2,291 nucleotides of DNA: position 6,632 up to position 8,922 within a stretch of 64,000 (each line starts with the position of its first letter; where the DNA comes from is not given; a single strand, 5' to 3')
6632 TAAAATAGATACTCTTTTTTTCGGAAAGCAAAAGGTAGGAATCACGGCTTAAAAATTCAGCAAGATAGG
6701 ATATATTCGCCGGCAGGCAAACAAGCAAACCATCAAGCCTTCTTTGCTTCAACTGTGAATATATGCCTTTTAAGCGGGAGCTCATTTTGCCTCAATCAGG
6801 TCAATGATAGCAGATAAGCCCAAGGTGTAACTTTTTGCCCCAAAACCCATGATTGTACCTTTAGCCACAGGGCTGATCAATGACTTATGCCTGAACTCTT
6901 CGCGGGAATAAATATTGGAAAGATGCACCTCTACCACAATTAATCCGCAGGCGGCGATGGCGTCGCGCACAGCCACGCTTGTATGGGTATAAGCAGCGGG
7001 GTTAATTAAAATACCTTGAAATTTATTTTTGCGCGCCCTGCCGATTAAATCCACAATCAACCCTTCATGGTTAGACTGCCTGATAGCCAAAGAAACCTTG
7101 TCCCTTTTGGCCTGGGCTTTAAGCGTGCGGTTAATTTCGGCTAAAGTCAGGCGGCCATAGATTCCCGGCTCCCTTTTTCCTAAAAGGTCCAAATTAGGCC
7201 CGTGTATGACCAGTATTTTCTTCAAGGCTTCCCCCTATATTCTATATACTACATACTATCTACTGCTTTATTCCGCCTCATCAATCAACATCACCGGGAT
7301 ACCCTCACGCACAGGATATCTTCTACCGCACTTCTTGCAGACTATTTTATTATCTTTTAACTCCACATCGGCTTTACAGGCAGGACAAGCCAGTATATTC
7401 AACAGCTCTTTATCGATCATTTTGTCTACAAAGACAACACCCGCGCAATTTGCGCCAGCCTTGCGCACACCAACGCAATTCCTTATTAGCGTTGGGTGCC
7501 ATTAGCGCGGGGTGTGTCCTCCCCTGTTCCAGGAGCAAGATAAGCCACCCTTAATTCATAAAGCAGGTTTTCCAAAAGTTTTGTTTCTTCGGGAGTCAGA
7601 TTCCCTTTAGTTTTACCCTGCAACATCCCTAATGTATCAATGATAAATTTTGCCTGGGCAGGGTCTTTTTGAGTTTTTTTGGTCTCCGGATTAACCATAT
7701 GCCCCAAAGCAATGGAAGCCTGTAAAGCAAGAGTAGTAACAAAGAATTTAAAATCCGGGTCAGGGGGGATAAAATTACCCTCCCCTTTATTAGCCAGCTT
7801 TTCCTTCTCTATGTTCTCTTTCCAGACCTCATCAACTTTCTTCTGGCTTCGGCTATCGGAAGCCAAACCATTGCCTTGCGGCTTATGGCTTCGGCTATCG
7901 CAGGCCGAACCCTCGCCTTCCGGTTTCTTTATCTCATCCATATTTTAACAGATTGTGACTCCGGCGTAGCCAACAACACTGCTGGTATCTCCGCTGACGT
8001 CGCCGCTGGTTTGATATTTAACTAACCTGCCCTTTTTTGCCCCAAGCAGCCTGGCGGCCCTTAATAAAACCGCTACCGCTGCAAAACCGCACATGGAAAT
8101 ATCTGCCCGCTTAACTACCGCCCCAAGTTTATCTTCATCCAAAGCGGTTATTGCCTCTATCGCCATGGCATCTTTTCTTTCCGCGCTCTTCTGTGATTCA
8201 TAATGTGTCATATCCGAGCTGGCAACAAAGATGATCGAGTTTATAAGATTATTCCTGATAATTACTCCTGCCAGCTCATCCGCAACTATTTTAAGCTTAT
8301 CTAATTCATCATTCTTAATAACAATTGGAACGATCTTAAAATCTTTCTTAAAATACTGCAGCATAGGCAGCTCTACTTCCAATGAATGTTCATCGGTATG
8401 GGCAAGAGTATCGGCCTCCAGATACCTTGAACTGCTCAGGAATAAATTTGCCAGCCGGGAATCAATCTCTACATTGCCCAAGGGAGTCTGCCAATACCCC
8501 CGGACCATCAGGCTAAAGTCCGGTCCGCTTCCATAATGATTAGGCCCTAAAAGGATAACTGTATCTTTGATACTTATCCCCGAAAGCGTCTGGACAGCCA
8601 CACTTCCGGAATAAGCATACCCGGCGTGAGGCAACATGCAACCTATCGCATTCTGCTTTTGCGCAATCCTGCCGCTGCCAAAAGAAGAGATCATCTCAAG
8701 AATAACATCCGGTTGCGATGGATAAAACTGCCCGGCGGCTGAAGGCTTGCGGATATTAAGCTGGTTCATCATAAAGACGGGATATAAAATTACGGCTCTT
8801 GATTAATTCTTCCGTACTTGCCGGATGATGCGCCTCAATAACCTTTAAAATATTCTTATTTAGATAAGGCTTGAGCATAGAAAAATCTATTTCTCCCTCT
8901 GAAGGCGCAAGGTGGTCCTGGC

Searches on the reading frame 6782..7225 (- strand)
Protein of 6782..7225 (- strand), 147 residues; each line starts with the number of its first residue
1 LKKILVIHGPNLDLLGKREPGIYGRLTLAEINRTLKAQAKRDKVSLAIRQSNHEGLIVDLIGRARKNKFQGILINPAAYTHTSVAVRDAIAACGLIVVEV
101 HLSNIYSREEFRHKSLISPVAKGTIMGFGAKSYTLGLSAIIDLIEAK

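Call 47: search_protein_families(library=pfam, proteins=[window:6782-7225:-], max_evalue=0.001)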
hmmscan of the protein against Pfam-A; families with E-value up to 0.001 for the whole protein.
window:6782-7225:- (147 aa): 1 family
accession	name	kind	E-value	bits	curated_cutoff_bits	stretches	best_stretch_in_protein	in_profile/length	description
PF01220.24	DHquinase_II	-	6e-57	191.7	23.3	1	3-140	1-137/138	Dehydroquinase class II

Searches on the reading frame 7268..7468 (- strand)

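Call 47: search_protein_families(library=pfam, proteins=[window:7268-7468:-], max_evalue=0.001)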
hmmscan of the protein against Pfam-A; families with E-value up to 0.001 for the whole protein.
window:7268-7468:- (66 aa): 2 families
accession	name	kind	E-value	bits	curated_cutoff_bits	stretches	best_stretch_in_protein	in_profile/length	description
PF03966.22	Trm112p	-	4.7e-13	49.3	22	1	19-56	1-40/40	Trm112p-like protein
PF13248.11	Zn_ribbon_3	-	0.00015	21.5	27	1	27-48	4-23/26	zinc-ribbon domain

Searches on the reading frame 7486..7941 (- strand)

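Call 47: search_protein_families(library=pfam, proteins=[window:7486-7941:-], max_evalue=0.001)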
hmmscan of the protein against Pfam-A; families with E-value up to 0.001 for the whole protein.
window:7486-7941:- (151 aa): 1 family
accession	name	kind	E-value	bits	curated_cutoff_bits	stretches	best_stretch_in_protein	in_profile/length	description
PF08899.16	DUF1844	-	1.2e-24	86.6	27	1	62-135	2-75/76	Domain of unknown function (DUF1844)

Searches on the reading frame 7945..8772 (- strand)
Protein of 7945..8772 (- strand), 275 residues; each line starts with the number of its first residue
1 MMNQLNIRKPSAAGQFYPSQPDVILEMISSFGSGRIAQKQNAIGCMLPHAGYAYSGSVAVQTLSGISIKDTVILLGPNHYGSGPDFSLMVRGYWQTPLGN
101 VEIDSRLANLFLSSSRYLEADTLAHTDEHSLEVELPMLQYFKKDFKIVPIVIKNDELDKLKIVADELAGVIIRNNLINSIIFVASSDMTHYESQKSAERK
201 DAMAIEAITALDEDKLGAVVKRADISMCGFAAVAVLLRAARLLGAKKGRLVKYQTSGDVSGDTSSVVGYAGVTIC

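Call 47: search_protein_families(library=pfam, proteins=[window:7945-8772:-], max_evalue=0.001)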
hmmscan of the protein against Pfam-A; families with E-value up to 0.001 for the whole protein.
window:7945-8772:- (275 aa): 1 family
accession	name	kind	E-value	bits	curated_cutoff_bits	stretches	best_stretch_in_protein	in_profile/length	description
PF01875.22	Memo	-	1.6e-71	241.1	27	1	10-272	2-268/269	Memo-like protein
